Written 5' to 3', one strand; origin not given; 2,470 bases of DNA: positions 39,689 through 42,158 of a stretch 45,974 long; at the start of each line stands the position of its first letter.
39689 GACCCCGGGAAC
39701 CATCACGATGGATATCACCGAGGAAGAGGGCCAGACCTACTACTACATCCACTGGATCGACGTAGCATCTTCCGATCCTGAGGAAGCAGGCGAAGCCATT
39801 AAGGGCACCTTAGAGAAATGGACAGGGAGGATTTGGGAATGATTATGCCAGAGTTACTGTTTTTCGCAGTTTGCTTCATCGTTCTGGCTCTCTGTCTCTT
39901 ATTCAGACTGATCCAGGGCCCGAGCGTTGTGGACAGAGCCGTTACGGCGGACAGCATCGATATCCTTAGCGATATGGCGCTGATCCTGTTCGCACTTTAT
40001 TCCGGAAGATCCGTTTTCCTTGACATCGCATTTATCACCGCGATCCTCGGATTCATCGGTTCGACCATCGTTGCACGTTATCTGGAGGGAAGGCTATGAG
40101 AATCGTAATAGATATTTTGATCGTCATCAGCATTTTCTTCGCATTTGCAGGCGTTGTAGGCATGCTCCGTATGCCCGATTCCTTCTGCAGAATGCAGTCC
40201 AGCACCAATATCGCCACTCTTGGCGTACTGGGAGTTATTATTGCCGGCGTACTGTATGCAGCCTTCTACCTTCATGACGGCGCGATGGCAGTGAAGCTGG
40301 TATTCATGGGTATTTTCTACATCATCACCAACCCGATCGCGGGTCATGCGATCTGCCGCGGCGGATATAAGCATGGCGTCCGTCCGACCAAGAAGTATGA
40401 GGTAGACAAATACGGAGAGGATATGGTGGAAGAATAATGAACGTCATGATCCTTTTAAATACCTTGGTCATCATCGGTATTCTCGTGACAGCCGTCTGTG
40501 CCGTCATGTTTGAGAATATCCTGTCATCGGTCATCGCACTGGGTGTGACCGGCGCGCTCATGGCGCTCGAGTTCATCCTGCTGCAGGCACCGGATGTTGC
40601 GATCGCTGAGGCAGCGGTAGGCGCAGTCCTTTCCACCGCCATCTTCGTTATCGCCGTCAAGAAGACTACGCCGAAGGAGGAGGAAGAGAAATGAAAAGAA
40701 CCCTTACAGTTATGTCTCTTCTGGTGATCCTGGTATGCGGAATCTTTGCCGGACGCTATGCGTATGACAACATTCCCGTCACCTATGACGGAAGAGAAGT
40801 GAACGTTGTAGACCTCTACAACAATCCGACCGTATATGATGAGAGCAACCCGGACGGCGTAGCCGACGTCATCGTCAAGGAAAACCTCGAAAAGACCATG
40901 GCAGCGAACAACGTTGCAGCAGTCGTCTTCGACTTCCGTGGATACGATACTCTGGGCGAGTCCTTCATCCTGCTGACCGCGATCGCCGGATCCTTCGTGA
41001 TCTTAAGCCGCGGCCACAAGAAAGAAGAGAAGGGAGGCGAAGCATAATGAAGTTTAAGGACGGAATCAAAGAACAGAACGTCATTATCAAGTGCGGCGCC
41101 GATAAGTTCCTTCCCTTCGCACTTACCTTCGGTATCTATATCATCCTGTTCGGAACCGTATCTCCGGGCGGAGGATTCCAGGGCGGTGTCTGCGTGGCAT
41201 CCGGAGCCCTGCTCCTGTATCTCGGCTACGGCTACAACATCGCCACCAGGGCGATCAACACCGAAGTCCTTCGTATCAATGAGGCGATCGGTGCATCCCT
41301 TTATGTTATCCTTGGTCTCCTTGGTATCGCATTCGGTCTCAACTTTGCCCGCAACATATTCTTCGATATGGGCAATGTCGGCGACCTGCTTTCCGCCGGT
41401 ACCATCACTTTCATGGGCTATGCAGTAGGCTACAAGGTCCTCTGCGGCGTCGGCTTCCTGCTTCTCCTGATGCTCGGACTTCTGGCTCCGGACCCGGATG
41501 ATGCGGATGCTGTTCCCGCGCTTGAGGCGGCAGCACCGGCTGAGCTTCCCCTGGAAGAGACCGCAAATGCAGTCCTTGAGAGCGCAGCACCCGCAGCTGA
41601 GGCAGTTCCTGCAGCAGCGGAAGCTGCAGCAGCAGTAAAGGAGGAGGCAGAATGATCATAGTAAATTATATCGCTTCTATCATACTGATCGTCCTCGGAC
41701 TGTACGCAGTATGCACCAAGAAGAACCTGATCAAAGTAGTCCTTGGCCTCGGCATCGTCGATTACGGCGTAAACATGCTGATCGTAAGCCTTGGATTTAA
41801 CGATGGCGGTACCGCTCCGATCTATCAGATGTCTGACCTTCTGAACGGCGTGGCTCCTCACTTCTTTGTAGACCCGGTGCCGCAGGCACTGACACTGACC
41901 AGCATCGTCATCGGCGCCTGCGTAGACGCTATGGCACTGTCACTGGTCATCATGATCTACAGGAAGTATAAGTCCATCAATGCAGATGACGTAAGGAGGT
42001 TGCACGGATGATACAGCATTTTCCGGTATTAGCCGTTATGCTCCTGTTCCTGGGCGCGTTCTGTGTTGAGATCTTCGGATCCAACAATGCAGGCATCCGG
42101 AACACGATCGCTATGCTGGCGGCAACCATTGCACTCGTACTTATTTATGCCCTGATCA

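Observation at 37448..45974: Mrp-linked (Mbh-type) group 4 [NiFe]-hydrogenase operon with a rearranged gene order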

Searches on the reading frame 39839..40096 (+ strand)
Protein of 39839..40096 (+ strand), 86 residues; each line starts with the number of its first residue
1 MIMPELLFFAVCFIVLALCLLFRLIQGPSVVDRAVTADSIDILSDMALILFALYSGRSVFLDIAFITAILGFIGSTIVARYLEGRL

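Call 6: search_protein_families(library=pfam, proteins=[window:39839-40096:+], max_evalue=0.01)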
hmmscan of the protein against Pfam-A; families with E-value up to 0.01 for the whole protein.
window:39839-40096:+ (86 aa): 1 family
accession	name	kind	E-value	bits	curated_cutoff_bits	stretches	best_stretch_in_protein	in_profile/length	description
PF04066.18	MrpF_PhaF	-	7.4e-11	42.8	23.3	1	32-83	2-53/53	Multiple resistance and pH regulation protein F (MrpF / PhaF)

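Call 56: search_solved_structures(query=window:39839-40096:+, max_evalue=0.1, show_alignments=1)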
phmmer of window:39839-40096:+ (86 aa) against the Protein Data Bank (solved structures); distinct sequences matched with E-value up to 0.1: 5.
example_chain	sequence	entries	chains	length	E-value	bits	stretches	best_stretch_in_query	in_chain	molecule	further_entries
6u8y_B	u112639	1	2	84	9.6e-13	51.6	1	13-86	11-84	Monovalent cation/H+ antiporter subunit F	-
6cfw_B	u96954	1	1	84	1.1e-10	45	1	7-86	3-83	Monovalent cation/H+ antiporter subunit F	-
6z16_F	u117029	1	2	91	1.3e-07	35.3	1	9-83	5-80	Multisubunit Na+/H+ antiporter, F subunit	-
7d3u_F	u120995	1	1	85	0.0046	20.8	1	10-84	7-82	Monovalent Na+/H+ antiporter subunit F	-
7qru_F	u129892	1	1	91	0.012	19.5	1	8-83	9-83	Na(+)/H(+) antiporter subunit F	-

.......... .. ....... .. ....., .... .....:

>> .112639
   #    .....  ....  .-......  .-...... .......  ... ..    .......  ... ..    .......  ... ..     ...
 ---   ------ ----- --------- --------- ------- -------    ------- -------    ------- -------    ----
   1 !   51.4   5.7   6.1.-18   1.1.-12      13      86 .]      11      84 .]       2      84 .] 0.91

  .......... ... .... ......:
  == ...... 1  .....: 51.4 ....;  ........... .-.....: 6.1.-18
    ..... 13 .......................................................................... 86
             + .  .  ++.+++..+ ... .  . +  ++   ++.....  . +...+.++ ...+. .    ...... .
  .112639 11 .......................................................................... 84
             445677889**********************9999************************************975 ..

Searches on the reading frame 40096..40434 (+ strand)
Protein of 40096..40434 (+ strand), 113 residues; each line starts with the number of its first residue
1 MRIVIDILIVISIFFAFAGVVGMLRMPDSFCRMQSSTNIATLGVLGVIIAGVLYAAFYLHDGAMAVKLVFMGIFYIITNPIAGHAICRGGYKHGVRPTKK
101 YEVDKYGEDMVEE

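Call 6: search_protein_families(library=pfam, proteins=[window:40096-40434:+], max_evalue=0.01)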
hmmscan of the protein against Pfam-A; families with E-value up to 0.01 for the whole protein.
window:40096-40434:+ (113 aa): 1 family
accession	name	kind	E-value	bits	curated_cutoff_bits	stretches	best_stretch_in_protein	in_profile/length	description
PF03334.19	PhaG_MnhG_YufB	-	8e-19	68.1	23.4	1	8-90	1-79/80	Na+/H+ antiporter subunit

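Call 57: search_solved_structures(query=window:40096-40434:+, max_evalue=0.1, show_alignments=1)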
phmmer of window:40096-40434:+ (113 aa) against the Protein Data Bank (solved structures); distinct sequences matched with E-value up to 0.1: 5.
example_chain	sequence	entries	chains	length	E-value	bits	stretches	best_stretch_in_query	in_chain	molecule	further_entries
6u8y_C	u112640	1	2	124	1.6e-18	70.2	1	3-110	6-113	Monovalent cation/H+ antiporter subunit G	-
7qru_G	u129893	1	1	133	6.5e-14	55.3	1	2-101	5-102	Na+/H+ antiporter subunit G1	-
6z16_G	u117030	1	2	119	4.2e-09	39.8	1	5-95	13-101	Multisubunit Na+/H+ antiporter, G subunit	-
6cfw_C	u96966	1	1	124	2.3e-08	37.5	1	7-108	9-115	Monovalent cation/H+ antiporter subunit G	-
7d3u_G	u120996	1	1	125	2.4e-05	27.7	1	9-99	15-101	Monovalent Na+/H+ antiporter subunit G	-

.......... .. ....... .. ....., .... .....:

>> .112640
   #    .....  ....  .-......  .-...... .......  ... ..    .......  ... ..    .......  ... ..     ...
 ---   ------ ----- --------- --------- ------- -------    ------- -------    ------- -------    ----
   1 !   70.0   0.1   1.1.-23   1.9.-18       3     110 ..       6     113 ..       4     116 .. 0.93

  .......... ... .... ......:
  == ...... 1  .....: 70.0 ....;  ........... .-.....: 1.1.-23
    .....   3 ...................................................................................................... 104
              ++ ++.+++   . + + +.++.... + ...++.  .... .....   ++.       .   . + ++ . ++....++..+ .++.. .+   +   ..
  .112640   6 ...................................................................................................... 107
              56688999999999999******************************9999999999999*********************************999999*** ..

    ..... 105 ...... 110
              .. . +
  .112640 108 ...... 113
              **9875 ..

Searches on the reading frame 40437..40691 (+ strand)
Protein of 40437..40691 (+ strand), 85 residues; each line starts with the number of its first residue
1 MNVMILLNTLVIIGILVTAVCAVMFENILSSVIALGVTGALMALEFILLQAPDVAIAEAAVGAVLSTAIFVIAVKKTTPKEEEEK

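Call 6: search_protein_families(library=pfam, proteins=[window:40437-40691:+], max_evalue=0.01)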
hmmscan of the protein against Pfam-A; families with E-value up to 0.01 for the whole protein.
window:40437-40691:+ (85 aa): 2 families
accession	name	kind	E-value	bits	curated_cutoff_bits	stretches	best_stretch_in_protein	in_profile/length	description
PF13244.11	MbhD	-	5.1e-20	71.8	27.2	1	14-77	2-65/67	MBH, subunit D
PF00499.25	Oxidored_q3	-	1.7e-05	25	33.2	1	19-81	2-67/146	NADH-ubiquinone/plastoquinone oxidoreductase chain 6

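Call 9: search_protein_families(library=ncbifam, proteins=[window:40437-40691:+], max_evalue=0.001)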
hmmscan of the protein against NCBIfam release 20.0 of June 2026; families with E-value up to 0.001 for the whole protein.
window:40437-40691:+ (85 aa): 17 families
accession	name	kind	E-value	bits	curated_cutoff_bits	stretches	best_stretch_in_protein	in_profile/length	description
NF006242.0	PRK08378.1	subfamily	8.2e-22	77.5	98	1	1-84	1-84/85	hypothetical protein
NF009159.0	PRK12504.1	equivalog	1.3e-16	61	141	1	3-83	2-82/178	DUF4040 domain-containing protein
NF009161.0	PRK12507.1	equivalog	8.5e-13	48.2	272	1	3-82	7-86/336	putative monovalent cation/H+ antiporter subunit B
NF004923.0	PRK06280.1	equivalog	1.8e-11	44.2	80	1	5-80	2-77/79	hypothetical protein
NF009289.0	PRK12649.1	equivalog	6.5e-09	34.7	1117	1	8-79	621-691/789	putative monovalent cation/H+ antiporter subunit A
NF009285.0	PRK12645.1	equivalog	4.8e-08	31.7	1028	1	7-76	630-698/804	Na+/H+ antiporter subunit A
NF009287.0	PRK12647.1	equivalog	6e-08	31.7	937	1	7-80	600-672/773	putative monovalent cation/H+ antiporter subunit A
NF004172.0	PRK05640.1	equivalog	1.4e-07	31.7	156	1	7-78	2-72/152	putative monovalent cation/H+ antiporter subunit B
TIGR00940.1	2a6301s01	subfamily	3.1e-07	29.1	920.45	1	9-83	624-697/793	monovalent cation:proton antiporter subunit A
NF009284.0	PRK12644.1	equivalog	7e-07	27.7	962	1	9-81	603-674/975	Na+/H+ antiporter subunit A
NF005628.0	PRK07377.1-4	equivalog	1.1e-06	28.6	151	1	15-75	17-77/195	hypothetical protein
NF005630.0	PRK07377.1-6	equivalog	1.6e-06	28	149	1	10-75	7-73/187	hypothetical protein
NF009290.0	PRK12650.1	equivalog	8.2e-06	24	980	1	10-77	609-673/966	DUF4040 family protein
NF005629.0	PRK07377.1-5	equivalog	1.1e-05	25.4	370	1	11-76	8-74/183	hypothetical protein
NF009288.0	PRK12648.1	equivalog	1.7e-05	23.1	1104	1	7-75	609-676/954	monovalent cation/H+ antiporter subunit A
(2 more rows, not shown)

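Call 55: search_solved_structures(query=window:40437-40691:+, max_evalue=0.01, show_alignments=1)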
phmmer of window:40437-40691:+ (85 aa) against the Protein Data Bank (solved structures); distinct sequences matched with E-value up to 0.01: 3.
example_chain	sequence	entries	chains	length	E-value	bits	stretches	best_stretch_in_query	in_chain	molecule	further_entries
6u8y_D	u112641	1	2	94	6e-15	58.3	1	1-84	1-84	DUF4040 domain-containing protein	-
6cfw_D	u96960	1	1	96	2.8e-13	53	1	1-83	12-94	MBH subunit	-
6z16_A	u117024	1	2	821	4.7e-06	30.2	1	9-74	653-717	Multisubunit Na+/H+ antiporter, A subunit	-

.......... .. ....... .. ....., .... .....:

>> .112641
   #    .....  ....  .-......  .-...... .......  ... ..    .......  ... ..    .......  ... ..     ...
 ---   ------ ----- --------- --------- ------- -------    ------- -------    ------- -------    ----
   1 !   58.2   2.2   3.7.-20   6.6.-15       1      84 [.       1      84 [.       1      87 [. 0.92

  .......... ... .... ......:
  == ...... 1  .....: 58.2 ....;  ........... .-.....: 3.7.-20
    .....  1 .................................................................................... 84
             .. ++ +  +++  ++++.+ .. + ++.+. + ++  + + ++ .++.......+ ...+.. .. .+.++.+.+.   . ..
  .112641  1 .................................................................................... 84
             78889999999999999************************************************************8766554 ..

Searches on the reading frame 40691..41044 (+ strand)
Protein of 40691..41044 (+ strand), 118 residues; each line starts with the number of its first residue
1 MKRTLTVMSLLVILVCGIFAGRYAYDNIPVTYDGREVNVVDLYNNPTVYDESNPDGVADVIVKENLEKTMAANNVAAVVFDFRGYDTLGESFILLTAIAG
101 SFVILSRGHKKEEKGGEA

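Call 6: search_protein_families(library=pfam, proteins=[window:40691-41044:+], max_evalue=0.01)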
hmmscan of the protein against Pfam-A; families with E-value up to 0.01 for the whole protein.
window:40691-41044:+ (118 aa): 1 family
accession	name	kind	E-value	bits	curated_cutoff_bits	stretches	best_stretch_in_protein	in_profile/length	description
PF20501.3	MbhE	-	2.4e-06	27.9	27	1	50-107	26-83/98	MBH, subunit E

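Call 9: search_protein_families(library=ncbifam, proteins=[window:40691-41044:+], max_evalue=0.001)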
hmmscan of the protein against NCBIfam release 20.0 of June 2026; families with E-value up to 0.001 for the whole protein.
window:40691-41044:+ (118 aa): 11 families
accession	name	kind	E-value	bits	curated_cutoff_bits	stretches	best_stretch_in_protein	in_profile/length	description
NF009159.0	PRK12504.1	equivalog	4.5e-09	36.5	141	1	58-109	125-176/178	DUF4040 domain-containing protein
NF009229.0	PRK12579.1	equivalog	1.7e-08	34.3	229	1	66-108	38-80/258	putative monovalent cation/H+ antiporter subunit B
NF009217.0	PRK12567.1-1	equivalog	2.9e-07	30.2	268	1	63-111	43-91/238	putative monovalent cation/H+ antiporter subunit B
NF009161.0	PRK12507.1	equivalog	4e-07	29.5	272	1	58-113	128-183/336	putative monovalent cation/H+ antiporter subunit B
NF009288.0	PRK12648.1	equivalog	8.2e-06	24.2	1104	1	52-113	720-781/954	monovalent cation/H+ antiporter subunit A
NF009289.0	PRK12649.1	equivalog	2.7e-05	22.7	1117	1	61-110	738-788/789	putative monovalent cation/H+ antiporter subunit A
NF009285.0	PRK12645.1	equivalog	6.4e-05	21.4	1028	1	48-114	733-799/804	Na+/H+ antiporter subunit A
NF009290.0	PRK12650.1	equivalog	0.00011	20.2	980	1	57-108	715-767/966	DUF4040 family protein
NF009287.0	PRK12647.1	equivalog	0.00024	19.8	937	1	60-113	714-767/773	putative monovalent cation/H+ antiporter subunit A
NF009284.0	PRK12644.1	equivalog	0.00066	17.8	962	1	57-108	713-766/975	Na+/H+ antiporter subunit A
NF009219.0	PRK12567.1-3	equivalog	0.00069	19.2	179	1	54-108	24-78/220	putative monovalent cation/H+ antiporter subunit B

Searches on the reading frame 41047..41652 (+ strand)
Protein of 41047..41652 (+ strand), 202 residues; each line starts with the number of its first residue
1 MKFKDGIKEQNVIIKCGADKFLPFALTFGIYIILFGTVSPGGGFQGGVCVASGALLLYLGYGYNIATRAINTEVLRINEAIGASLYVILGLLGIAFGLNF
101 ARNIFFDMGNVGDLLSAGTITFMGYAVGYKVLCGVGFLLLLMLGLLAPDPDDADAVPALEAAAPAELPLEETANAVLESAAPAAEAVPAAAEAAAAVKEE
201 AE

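Call 6: search_protein_families(library=pfam, proteins=[window:41047-41652:+], max_evalue=0.01)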
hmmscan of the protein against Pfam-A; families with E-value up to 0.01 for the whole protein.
window:41047-41652:+ (202 aa): 1 family
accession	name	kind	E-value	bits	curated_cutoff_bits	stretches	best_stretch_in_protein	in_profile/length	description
PF04039.18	MnhB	-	2.9e-21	76.5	22.5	1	14-135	2-125/127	Domain related to MnhB subunit of Na+/H+ antiporter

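Call 9: search_protein_families(library=ncbifam, proteins=[window:41047-41652:+], max_evalue=0.001)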
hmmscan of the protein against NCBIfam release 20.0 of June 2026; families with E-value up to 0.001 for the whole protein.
window:41047-41652:+ (202 aa): 14 families
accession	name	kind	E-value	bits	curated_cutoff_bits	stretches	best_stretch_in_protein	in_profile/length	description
NF006248.0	PRK08386.1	subfamily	3.2e-24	85.5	92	1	11-143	4-144/151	putative monovalent cation/H+ antiporter subunit B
NF009162.0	PRK12508.1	equivalog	9.7e-17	61.4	120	1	10-101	3-94/139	Na(+)/H(+) antiporter subunit B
NF009161.0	PRK12507.1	equivalog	7.7e-16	58.2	272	1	6-101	192-287/336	putative monovalent cation/H+ antiporter subunit B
NF009217.0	PRK12567.1-1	equivalog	1e-15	57.9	268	1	8-133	96-222/238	putative monovalent cation/H+ antiporter subunit B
NF004924.0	PRK06281.1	equivalog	2.3e-14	53.6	137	1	24-141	15-143/154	putative monovalent cation/H+ antiporter subunit B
NF009160.0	PRK12505.1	equivalog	3.8e-14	52.5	140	1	19-112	34-127/179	putative monovalent cation/H+ antiporter subunit B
NF006249.0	PRK08387.1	equivalog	7.7e-14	52.2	111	1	13-138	6-120/133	putative monovalent cation/H+ antiporter subunit B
NF009229.0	PRK12579.1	equivalog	3.1e-13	49.8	229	1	9-141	107-243/258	putative monovalent cation/H+ antiporter subunit B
NF009224.0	PRK12574.1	equivalog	3.8e-12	46.8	171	1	8-140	2-131/141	monovalent cation/H+ antiporter subunit B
NF009223.0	PRK12573.1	subfamily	3.9e-10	40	152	1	8-109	2-102/140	Na(+)/H(+) antiporter subunit B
NF009288.0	PRK12648.1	equivalog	9.5e-10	37.2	1104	1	7-147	797-936/954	monovalent cation/H+ antiporter subunit A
NF009163.0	PRK12509.1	equivalog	1e-08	35.4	148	1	11-127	3-117/137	Na+/H+ antiporter subunit B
TIGR00943.1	2a6301s02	subfamily_domain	8.3e-06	26.3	139.75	1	33-108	2-76/107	cation/proton antiporter, MnhB/MrpB subunit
NF009290.0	PRK12650.1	equivalog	7.2e-05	20.9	980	1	12-168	790-938/966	DUF4040 family protein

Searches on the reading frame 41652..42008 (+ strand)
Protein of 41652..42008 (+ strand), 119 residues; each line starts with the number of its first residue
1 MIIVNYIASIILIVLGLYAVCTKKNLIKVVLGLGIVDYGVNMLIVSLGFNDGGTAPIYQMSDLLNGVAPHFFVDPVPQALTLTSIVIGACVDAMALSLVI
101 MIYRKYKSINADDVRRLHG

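Call 6: search_protein_families(library=pfam, proteins=[window:41652-42008:+], max_evalue=0.01)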
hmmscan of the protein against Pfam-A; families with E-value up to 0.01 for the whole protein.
window:41652-42008:+ (119 aa): 1 family
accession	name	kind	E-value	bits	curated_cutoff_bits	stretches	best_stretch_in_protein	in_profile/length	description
PF00420.29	Oxidored_q2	-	9.3e-24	83.5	26.1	1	6-117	3-93/95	NADH-ubiquinone/plastoquinone oxidoreductase chain 4L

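Call 54: search_solved_structures(query=window:41652-42008:+, max_evalue=0.01, show_alignments=1)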
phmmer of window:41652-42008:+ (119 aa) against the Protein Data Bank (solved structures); distinct sequences matched with E-value up to 0.01: 7.
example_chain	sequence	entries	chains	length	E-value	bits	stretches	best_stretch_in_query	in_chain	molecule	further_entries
6u8y_G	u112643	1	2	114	5.3e-30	107.2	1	2-119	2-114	Monovalent cation/H+ antiporter subunit C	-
6cfw_G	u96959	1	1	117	1.8e-23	86.2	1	1-119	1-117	Monovalent cation/H+ antiporter subunit C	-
7qru_C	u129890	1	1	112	1.6e-11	47.7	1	7-119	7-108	Na(+)/H(+) antiporter subunit C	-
6z16_C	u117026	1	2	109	2.2e-11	47.2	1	17-117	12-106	Multisubunit Na+/H+ antiporter, C subunit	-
4he8_K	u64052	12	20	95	0.0014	22.1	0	7-47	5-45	NADH-quinone oxidoreductase subunit 11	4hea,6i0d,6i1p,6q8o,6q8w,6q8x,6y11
7wff_E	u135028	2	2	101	0.0019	21.6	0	7-47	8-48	NAD(P)H-quinone oxidoreductase subunit 4L, chloroplastic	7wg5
3rko_K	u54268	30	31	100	0.0044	20.5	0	70-119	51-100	NADH-QUINONE OXIDOREDUCTASE SUBUNIT K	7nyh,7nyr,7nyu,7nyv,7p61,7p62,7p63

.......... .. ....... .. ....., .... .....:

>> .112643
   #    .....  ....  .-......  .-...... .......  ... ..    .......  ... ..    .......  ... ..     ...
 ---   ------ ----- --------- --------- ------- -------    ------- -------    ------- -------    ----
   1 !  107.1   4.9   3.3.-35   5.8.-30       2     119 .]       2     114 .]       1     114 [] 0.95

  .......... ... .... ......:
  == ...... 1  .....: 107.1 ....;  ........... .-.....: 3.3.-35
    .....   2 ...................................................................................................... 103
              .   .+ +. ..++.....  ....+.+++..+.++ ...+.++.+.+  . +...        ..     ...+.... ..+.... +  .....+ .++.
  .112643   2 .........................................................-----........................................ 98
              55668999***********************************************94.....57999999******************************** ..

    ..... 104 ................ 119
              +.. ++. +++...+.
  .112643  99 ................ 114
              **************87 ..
